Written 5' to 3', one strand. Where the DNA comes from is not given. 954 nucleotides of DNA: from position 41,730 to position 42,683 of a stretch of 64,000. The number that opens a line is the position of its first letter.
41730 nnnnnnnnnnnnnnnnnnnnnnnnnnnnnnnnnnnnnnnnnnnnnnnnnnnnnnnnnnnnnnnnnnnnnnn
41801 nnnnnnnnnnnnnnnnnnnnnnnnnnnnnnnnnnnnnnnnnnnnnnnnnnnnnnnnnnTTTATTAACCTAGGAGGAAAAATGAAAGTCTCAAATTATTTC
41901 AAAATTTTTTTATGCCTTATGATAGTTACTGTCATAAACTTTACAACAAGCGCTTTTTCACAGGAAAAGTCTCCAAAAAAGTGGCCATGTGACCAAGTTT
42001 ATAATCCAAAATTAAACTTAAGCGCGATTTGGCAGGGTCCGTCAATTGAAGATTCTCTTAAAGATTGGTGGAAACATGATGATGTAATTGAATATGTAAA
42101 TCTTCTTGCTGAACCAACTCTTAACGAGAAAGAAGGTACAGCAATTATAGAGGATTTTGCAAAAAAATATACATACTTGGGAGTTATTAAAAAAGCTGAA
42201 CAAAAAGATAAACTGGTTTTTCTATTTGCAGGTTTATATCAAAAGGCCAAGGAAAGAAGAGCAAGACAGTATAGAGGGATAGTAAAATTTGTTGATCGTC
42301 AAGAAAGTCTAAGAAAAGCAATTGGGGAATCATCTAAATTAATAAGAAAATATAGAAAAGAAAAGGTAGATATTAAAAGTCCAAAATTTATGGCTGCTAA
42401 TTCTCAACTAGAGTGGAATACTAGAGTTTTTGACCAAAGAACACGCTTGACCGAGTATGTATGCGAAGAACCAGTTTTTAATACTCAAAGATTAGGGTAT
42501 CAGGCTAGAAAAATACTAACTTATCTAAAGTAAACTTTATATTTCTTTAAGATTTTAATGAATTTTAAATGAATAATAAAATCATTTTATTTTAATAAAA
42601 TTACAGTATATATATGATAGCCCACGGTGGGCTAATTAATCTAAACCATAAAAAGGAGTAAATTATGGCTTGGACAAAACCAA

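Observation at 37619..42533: Lanthanide-uptake-type ABC module (pedA1A2BC / lutABEF gene order) with no outer-membrane receptor or lanmodulin, extended by two secreted unknowns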

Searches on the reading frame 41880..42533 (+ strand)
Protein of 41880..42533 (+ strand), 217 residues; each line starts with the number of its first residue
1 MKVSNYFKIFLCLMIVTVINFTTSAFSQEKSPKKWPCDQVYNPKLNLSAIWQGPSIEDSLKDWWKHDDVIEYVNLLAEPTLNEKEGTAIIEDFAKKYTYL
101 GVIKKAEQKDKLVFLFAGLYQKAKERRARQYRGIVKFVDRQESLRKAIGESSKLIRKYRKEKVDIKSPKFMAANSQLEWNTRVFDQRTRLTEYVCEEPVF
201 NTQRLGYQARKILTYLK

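Call 4: search_protein_families(library=pfam, proteins=[window:41880-42533:+], max_evalue=0.1)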
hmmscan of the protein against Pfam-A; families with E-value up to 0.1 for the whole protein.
window:41880-42533:+ (217 aa): 1 family
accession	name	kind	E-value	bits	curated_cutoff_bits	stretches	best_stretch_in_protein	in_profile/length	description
PF02595.20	Gly_kinase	-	0.068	12.5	23.3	1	99-159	303-364/372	Glycerate kinase family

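Call 5: search_protein_families(library=ncbifam, proteins=[window:41880-42533:+], max_evalue=0.1)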
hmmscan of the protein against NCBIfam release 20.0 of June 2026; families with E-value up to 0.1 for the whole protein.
window:41880-42533:+ (217 aa): 0 families

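Call 9: find_homologous_proteins(query=window:41880-42533:+)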
Query window:41880-42533:+ (217 aa): 505 proteins with E <= 0.001 among 608 candidates; the best 120 are listed.
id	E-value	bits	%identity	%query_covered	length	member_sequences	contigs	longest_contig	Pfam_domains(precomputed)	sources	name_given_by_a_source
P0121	3.6e-136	469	97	100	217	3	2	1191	-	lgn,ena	-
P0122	9.5e-129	445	91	100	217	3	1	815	-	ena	-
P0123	9.5e-117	406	84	100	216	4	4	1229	-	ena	-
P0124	3.3e-114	398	79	100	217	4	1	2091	-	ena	-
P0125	8.9e-114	396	82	100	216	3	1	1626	-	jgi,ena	-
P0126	1.9e-111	389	81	100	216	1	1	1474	-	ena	-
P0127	3.6e-109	381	77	99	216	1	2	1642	-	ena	-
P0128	2.4e-108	378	80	95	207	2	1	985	-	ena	-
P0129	3.7e-108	378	77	100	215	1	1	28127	-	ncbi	-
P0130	5.0e-108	377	79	97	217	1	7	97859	-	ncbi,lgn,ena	-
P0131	1.9e-107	376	78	97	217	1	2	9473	-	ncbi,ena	-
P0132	1.3e-106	373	76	97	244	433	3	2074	-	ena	-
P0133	3.8e-106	371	76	100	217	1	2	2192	-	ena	-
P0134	1.3e-105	369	83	83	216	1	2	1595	-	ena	-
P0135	1.5e-105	369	83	83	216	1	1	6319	-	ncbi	-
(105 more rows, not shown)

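Call 17: search_solved_structures(query=window:41880-42533:+, max_evalue=10, show_alignments=2)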
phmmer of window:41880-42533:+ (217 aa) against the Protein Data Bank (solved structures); distinct sequences matched with E-value up to 10: 1.
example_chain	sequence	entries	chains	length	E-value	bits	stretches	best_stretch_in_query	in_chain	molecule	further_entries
1m6e_X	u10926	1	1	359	0.94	12.2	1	72-122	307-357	S-adenosyl-L-methionine:salicylic acid carboxyl methyltransferase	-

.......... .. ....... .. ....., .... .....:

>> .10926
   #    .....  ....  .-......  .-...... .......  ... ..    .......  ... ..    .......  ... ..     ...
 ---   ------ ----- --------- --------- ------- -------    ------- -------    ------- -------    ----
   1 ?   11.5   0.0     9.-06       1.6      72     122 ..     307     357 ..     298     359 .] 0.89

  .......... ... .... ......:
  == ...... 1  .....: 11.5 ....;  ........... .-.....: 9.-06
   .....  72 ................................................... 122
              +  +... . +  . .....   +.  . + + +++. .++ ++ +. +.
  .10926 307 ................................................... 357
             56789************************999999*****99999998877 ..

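Call 18: find_encoding_contigs(protein=window:41880-42533:+, flank=10000, max_places=4)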
Protein window:41880-42533:+ (217 aa): no gene with exactly this product is on record in the collection.

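Call 28: search_protein_representatives(protein=window:41880-42533:+)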
Query: 217 residues. Proteins with E-value up to 0.001 (for the whole library): 359; up to 1e-10: 138; up to 1e-30: 15. The best 150 are listed.
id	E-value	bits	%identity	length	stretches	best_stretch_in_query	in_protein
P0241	9.4e-100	348.7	75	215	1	5-216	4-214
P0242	3.7e-82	291.3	60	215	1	6-216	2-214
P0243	2.9e-54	200.1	72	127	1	22-136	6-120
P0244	3.5e-48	180.3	73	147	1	14-120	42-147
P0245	4.7e-48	179.9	74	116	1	103-217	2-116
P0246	5.8e-47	176.3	75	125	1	32-162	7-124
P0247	3.1e-44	167.4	45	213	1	22-212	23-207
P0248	1.9e-43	164.8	42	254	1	26-214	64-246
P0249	2.0e-43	164.8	78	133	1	119-217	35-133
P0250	1.2e-40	155.7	40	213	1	9-216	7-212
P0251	1.8e-37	145.3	38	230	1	24-216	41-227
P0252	9.7e-36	139.6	39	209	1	18-213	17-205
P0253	8.9e-33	130.0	57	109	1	5-109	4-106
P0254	2.0e-32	128.8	40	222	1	31-209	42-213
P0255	1.3e-31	126.1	39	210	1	19-216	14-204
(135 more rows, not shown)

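Call 30: search_protein_families(library=pfam, alignment_id=A3, max_evalue=0.01)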
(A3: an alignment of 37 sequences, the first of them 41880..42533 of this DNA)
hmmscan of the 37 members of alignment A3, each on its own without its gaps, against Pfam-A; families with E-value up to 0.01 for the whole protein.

A. member 1, window:41880-42533:+ (217 aa): 0 families

B. families by the number of members that match (of 37 scanned): 2 families
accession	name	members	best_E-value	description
PF16008.10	DUF4778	1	0.007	Domain of unknown function (DUF4778)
PF05300.16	MIC19_MIC25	1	0.009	MICOS complex subunit MIC19/MIC25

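Call 31: search_protein_families(library=ncbifam, alignment_id=A3, max_evalue=0.01)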
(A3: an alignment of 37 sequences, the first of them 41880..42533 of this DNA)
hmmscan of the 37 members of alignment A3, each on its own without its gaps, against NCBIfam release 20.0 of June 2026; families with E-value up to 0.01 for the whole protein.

A. member 1, window:41880-42533:+ (217 aa): 0 families

B. families by the number of members that match (of 37 scanned): 1 family
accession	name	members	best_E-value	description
NF033914.0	antiphage_ZorA_1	1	0.0077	anti-phage ZorAB system protein ZorA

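Call 32: search_solved_structures(query=A3, max_evalue=10)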
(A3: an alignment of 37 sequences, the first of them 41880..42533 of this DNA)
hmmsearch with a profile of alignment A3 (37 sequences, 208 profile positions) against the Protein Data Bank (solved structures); distinct sequences matched with E-value up to 10: 11.
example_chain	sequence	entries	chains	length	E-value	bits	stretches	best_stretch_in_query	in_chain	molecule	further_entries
6egc_A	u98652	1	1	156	2.8e-06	30.3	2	117-162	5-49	SC_2L4HC2_23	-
5j0k_A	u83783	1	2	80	0.00046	23.1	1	117-163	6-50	designed protein 2L4HC2_23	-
9hnh_A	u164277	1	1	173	0.11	15.3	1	63-113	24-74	Chains: A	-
8cwy_B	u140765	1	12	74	0.14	14.9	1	118-158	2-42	T32-15-2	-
3e9p_A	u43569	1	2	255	0.9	12.3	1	44-80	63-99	Pre-mRNA-splicing factor 8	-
4ilg_B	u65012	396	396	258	0.92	12.3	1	44-80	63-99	Pre-mRNA-splicing factor 8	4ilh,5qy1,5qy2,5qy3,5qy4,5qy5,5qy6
3e9o_A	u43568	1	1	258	0.92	12.3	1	44-80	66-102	Pre-mRNA-splicing factor 8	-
3sbt_A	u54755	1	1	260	0.93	12.3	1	44-80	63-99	Pre-mRNA-splicing factor 8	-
3e66_A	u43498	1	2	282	1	12.1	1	44-80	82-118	PRP8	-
9ux7_A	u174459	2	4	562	5.4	9.7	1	123-187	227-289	Lamassu protein LmuB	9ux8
3sbg_A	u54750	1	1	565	6.2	9.6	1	44-79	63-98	Pre-mRNA-splicing factor 8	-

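Call 37: find_related_loci(query=A4, collection=genome_contigs, flank=10000)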
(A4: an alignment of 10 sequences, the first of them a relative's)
Query A4 (206 aa) in genome_contigs; peptide patterns used: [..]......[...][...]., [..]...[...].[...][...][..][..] (x = any residue, [..] = any of these).
600 stretches matched a pattern (row limit reached: there are more); 513 encode a relative of the query (tblastn E <= 1e-3); the best 80 are kept; 80 distinct loci.
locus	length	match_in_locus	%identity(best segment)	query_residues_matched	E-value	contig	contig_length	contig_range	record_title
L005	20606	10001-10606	48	2-206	5e-58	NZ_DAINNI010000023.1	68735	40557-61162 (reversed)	MAG: Bradyrhizobium sp. isolate CTOTU2283 NODE_204_length_68735_cov_14.114196, whole genome shotgun sequence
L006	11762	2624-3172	48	20-206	8e-57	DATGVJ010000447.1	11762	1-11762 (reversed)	MAG TPA_asm: Xanthobacteraceae bacterium isolate SMAG_U10553 k141_1648756, whole genome shotgun sequence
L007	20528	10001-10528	52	31-206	1e-56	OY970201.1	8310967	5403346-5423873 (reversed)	MAG: uncultured proteobacterium isolate MFD02579.bin.c.1 genome assembly, chromosome: 1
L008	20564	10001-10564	48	14-206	1e-56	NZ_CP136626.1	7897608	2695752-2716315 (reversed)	Bradyrhizobium sp. BWA-3-5 chromosome, complete genome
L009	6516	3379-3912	51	28-205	2e-56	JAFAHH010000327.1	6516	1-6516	MAG: Acetobacteraceae bacterium isolate CP_BE_BS_16 BE_BS_k147_2958621, whole genome shotgun sequence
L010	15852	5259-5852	45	11-206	6e-56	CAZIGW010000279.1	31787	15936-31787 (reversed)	MAG TPA_asm: uncultured Hyphomicrobiales bacterium isolate binchicken_co84_405 genome assembly, contig: k141_1333332, wh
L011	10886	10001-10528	48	31-206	2e-55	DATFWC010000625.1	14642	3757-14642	MAG TPA_asm: Xanthobacteraceae bacterium isolate SMAG_U9480 k141_574256, whole genome shotgun sequence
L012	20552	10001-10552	48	24-206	2e-55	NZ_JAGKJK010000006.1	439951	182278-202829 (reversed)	Bradyrhizobium hereditatis strain WSM 1738 scaffold_5, whole genome shotgun sequence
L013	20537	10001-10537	49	20-202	4e-55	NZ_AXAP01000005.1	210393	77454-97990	Bradyrhizobium elkanii WSM2783 YY7DRAFT_scaffold_4.5_C, whole genome shotgun sequence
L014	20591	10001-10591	47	5-206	1e-54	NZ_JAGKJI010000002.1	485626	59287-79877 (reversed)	Bradyrhizobium cenepequi strain CNPSo 4026 scaffold_1, whole genome shotgun sequence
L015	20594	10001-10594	48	11-205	7e-55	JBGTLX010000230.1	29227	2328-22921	MAG: Rhizobiaceae bacterium isolate JTS-RE348 k141_5311995, whole genome shotgun sequence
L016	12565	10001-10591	46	5-206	2e-54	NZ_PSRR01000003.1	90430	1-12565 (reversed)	Bradyrhizobium sp. Leo170 Contig003_, whole genome shotgun sequence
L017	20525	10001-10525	49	31-206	2e-54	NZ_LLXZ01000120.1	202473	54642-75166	Bradyrhizobium jicamae strain PAC68 contig_32, whole genome shotgun sequence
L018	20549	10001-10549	49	20-206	6e-54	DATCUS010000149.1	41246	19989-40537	MAG TPA_asm: Tardiphaga sp. isolate SMAG_U7365 k141_102276, whole genome shotgun sequence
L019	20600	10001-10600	44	7-206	4e-54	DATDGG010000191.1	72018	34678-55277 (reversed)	MAG TPA_asm: Xanthobacteraceae bacterium isolate SMAG_U246 k141_362872, whole genome shotgun sequence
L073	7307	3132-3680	46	20-206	2e-50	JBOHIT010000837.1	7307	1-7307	MAG: Bradyrhizobium sp. isolate H1-B2_metawrap_bin.10 k127_211747, whole genome shotgun sequence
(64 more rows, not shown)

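Call 39: predict_structure(alignment_id=A2)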
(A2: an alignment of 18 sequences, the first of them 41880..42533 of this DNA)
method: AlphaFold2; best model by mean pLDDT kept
length: 217 residues; sequences in the alignment: 18
mean_pLDDT: 83.9   pTM: 0.66
mean pLDDT of the five models: 83.9, 81.4, 81.3, 76.7, 75.7
residues with pLDDT >= 90: 101; 70-90: 79; 50-70: 33; < 50: 4
segments of 3 or more residues with pLDDT < 50: 25-28
pLDDT, mean of each block of 10 residues (from residue 1): 72 82 52 59 71 89 92 92 93 80 71 94 88 86 93 95 94 95 90 82 89 88
secondary structure, 60 per line:
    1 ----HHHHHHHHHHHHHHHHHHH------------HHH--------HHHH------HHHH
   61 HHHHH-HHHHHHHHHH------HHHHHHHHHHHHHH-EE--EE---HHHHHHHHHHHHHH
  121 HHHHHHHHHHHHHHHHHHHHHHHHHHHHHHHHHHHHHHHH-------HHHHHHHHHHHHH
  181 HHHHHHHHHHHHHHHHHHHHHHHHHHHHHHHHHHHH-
elements in order: H5-23 H47-50 H57-65 H67-76 H83-96 H107-160 H168-216

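Call 47: fold_search(model_id=the predicted structure, library=pdb)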
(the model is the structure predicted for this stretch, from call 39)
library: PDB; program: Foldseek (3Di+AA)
matches with E <= 10: 489; with E <= 0.001: 0
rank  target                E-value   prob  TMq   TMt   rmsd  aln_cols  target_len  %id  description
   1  6h2e_Q                1.8e-01  0.97  0.38  0.33  17.2       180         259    9  Structure of the soluble AhlC of the tripartite alpha-pore forming toxin, AHL, from Aeromonas hydrophila. (released 2019-07-10)
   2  5c1f_A                2.7e-01  0.41  0.24  0.18  19.5       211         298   14  Structure of the Imp2 F-BAR domain (released 2016-01-27)
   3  4tql_A                2.8e-01  0.47  0.25  0.24  14.6       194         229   15  Computationally designed three helix bundle (released 2014-10-15)
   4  4tql_B                3.3e-01  0.51  0.28  0.26  13.6       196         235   16  Computationally designed three helix bundle (released 2014-10-15)
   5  3syv_D                3.8e-01  0.54  0.27  0.24  18.2       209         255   14  Crystal structure of mPACSIN 3 F-BAR domain mutant (released 2012-05-16)
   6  4bne_A                3.9e-01  0.72  0.31  0.24  21.4       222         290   12  Pacsin2 Interacts with Membranes and Actin-Filaments (released 2014-05-14)
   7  6z0c_C                3.9e-01  0.51  0.30  0.32  23.0       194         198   14  Structure of in silico modelled artificial Maquette-3 protein (released 2021-03-17)
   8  8afz_A                3.9e-01  0.38  0.26  0.17  18.8       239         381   12  Architecture of the ESCPE-1 membrane coat (released 2023-06-21)
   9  3hah_A                3.9e-01  0.25  0.18  0.15  20.5       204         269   11  Crystal structure of human PACSIN1 F-BAR domain (C2 lattice) (released 2009-06-16)
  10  6r1j_D                4.1e-01  0.84  0.36  0.32  19.1       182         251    8  Structure of the soluble AhlC triple head mutant of the tripartite alpha-pore forming toxin, AHL, from Aeromonas hydro (released 2019-07-10)
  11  8gl3                  4.1e-01  0.20  0.18  0.20  26.6       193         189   16  De novo design of monomeric helical bundles for pH-controlled membrane lysis (released 2023-09-06)
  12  6r1j_J                4.3e-01  0.75  0.34  0.29  18.2       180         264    8  Structure of the soluble AhlC triple head mutant of the tripartite alpha-pore forming toxin, AHL, from Aeromonas hydro (released 2019-07-10)
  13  2x3v_B                4.3e-01  0.75  0.33  0.25  20.8       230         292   11  Structure of The F-BAR Domain of Mouse Syndapin I (released 2010-04-07)
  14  3q84_M                4.3e-01  0.69  0.31  0.26  20.8       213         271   10  Crystal structure of human PACSIN 1 F-BAR domain (released 2012-02-22)
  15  4uos                  4.5e-01  0.35  0.22  0.24  24.2       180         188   10  Thermodynamic hyperstability in parametrically designed helical bundles (released 2014-11-05)
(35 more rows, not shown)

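Call 52: search_dna_similar(query=window:41880-42533:+, collection=plasmids, mode=protein, max_evalue=0.001, max_rows=25)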
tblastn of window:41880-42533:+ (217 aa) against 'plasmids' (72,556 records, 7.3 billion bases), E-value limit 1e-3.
Records with a match: 107; places in all: 108; records where one place covers at least 80% of the query: 105.
Best place of each record, by identity: <60% 107.
By first word of the organism name: Sinorhizobium 71; Azospirillum 10; Rhizobium 9; Phyllobacterium 4; Microvirga 2; Ensifer 2; Candidatus 1; Salipiger 1; Mameliella 1; Paracoccus 1; and 5 more.
By predicted mobility (MOB-suite, as given by PLSDB): mobilizable 59; non-mobilizable 42; conjugative 6.
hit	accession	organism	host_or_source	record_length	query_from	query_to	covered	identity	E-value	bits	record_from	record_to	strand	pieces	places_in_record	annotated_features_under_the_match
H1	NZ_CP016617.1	Microvirga ossetica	Vicia alpestris,cell culture,nodules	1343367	7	216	97%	28.6%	3e-19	92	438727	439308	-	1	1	none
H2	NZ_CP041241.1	Sinorhizobium mexicanum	Acaciella angustissima,cell culture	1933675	1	213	98%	27.6%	2e-6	55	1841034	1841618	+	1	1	none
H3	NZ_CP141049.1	Microvirga lotononidis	-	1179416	13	216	94%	28.3%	2e-18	90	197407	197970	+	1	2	none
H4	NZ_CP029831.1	Azospirillum ramasamyi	single cell,Cow dung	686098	30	217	87%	30.4%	9e-10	65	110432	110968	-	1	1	hypothetical protein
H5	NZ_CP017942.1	Phyllobacterium zundukense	Oxytropis triphylla,cell culture,root ...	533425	13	205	89%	28.6%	7e-16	82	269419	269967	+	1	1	hypothetical protein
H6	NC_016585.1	Azospirillum lipoferum 4B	-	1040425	35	216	84%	30.2%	2e-9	64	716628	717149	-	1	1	none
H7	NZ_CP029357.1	Azospirillum thermophilum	cell culture,hot spring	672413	1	216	100%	25.2%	1e-12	73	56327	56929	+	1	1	hypothetical protein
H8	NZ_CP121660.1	Sinorhizobium terangae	Desmanthus virgatus,cell culture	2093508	1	213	98%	25.3%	1e-5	52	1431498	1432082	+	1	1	none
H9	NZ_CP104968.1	Phyllobacterium sp. A18/5-2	Vicia costata,cell culture,root nodule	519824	7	205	92%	26.9%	5e-16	83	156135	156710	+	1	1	hypothetical protein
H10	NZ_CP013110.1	Sinorhizobium americanum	Vachellia farnesiana,cell culture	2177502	5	216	98%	24.4%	2e-5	52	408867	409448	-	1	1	record has no annotation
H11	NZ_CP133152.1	Sinorhizobium chiapasense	Acaciella angustissima,cell culture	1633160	1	213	98%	24.3%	1e-4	50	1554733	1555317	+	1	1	none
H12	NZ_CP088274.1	Phyllobacterium sp. T1293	Melilotus albus,Cell culture,root nodule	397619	23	205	84%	28.2%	2e-16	85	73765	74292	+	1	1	hypothetical protein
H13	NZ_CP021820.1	Sinorhizobium meliloti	Medicago truncatula,Single Cell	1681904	7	216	97%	24.4%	2e-6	55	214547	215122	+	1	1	none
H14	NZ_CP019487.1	Sinorhizobium meliloti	alfalfa,single cell,nitrogen fixing ...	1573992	7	216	97%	24.4%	7e-6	54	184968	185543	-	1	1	none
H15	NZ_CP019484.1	Sinorhizobium meliloti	alfalfa,whole organism,alfalfa nodule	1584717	7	216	97%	24.4%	7e-6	54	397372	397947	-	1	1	none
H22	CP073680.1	Sinorhizobium meliloti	Medicago truncatula,cell culture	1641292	7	216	97%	24.4%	7e-6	54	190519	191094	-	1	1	hypothetical protein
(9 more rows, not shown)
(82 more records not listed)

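Call 53: get_annotated_region(hit=H22, flank=16000)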
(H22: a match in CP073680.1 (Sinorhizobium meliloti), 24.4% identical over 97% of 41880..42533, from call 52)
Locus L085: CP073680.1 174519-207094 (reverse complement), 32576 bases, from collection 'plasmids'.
description: Sinorhizobium meliloti strain ABS7 plasmid pSymB, complete sequence
organism: Sinorhizobium meliloti (NCBI taxid 382)
taxonomy: Bacteria; Pseudomonadota; Alphaproteobacteria; Hyphomicrobiales; Rhizobiaceae; Sinorhizobium; Sinorhizobium meliloti
host: -; source: Medicago truncatula,cell culture; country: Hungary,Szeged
typing (MOB-suite, as given by PLSDB): mobilizable; relaxase MOBQ
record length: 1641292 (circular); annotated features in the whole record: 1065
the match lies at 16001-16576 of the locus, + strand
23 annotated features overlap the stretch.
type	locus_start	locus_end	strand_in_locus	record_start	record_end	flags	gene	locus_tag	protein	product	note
CDS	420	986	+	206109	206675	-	-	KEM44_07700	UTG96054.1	thioredoxin family protein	-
CDS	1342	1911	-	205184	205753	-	gfa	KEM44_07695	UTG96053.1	S-(hydroxymethyl)glutathione synthase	-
CDS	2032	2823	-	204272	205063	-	-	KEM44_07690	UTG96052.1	ABC transporter permease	-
CDS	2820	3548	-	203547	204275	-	-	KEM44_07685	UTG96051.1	ATP-binding cassette domain-containing protein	-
CDS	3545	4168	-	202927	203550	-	-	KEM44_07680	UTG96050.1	ABC transporter ATP-binding protein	-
CDS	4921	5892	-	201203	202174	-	-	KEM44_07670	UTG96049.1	ABC transporter substrate-binding protein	-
CDS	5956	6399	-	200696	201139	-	-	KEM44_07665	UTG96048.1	hypothetical protein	-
CDS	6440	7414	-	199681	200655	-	-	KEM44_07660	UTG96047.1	YVTN family beta-propeller repeat protein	-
CDS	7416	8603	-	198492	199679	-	-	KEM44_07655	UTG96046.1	ABC transporter substrate-binding protein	-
CDS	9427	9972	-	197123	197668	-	-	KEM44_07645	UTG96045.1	PQQ-dependent catabolism-associated CXXCW motif protein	-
CDS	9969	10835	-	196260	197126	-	-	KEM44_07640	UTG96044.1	substrate-binding domain-containing protein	-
CDS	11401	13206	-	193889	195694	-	-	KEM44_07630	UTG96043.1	methanol/ethanol family PQQ-dependent dehydrogenase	-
CDS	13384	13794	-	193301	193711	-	-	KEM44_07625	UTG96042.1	cytochrome c family protein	-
CDS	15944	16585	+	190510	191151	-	-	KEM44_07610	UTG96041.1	hypothetical protein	-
CDS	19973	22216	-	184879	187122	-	-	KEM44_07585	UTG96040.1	hybrid sensor histidine kinase/response regulator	-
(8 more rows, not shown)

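Call 57: search_solved_structures(query=A5, max_evalue=10, show_alignments=2)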
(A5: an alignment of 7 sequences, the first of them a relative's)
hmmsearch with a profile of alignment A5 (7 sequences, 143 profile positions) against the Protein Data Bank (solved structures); distinct sequences matched with E-value up to 10: 20.
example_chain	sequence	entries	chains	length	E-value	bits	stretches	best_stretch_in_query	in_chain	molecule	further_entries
3x1e_A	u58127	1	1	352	0.0088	19.2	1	39-131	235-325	Nitrite reductase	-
3x1n_A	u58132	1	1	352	0.01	19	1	39-131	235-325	Nitrite reductase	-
3x1f_A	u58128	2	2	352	0.012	18.8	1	39-129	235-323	Nitrite reductase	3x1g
2j3s_A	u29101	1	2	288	0.029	17.5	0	83-129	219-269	FILAMIN-A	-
9kwt_A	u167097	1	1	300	0.083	16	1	39-131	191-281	Copper-containing nitrite reductase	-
3wi9_A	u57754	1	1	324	0.087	16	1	39-131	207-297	Nitrite reductase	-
3wia_A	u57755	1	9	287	0.088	16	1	39-131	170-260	Nitrite reductase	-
3wkq_A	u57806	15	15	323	0.093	15.9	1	39-131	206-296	Nitrite reductase | Copper-containing nitrite reductase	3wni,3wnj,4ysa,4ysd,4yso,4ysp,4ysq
9kws_A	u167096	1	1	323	0.093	15.9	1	39-131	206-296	Copper-containing nitrite reductase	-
9kvl_A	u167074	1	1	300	0.1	15.8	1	39-131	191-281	Copper-containing nitrite reductase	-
9kwv_A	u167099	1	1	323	0.11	15.7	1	39-131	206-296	Copper-containing nitrite reductase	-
3wkp_A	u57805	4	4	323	0.11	15.7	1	39-131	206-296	Nitrite reductase | Copper-containing nitrite reductase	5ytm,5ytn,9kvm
9kwu_A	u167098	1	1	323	0.11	15.7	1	39-131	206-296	Copper-containing nitrite reductase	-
2ee6_A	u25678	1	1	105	0.21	14.7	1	83-129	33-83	Filamin-B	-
1bxu_A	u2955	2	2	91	0.35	14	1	120-143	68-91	PLASTOCYANIN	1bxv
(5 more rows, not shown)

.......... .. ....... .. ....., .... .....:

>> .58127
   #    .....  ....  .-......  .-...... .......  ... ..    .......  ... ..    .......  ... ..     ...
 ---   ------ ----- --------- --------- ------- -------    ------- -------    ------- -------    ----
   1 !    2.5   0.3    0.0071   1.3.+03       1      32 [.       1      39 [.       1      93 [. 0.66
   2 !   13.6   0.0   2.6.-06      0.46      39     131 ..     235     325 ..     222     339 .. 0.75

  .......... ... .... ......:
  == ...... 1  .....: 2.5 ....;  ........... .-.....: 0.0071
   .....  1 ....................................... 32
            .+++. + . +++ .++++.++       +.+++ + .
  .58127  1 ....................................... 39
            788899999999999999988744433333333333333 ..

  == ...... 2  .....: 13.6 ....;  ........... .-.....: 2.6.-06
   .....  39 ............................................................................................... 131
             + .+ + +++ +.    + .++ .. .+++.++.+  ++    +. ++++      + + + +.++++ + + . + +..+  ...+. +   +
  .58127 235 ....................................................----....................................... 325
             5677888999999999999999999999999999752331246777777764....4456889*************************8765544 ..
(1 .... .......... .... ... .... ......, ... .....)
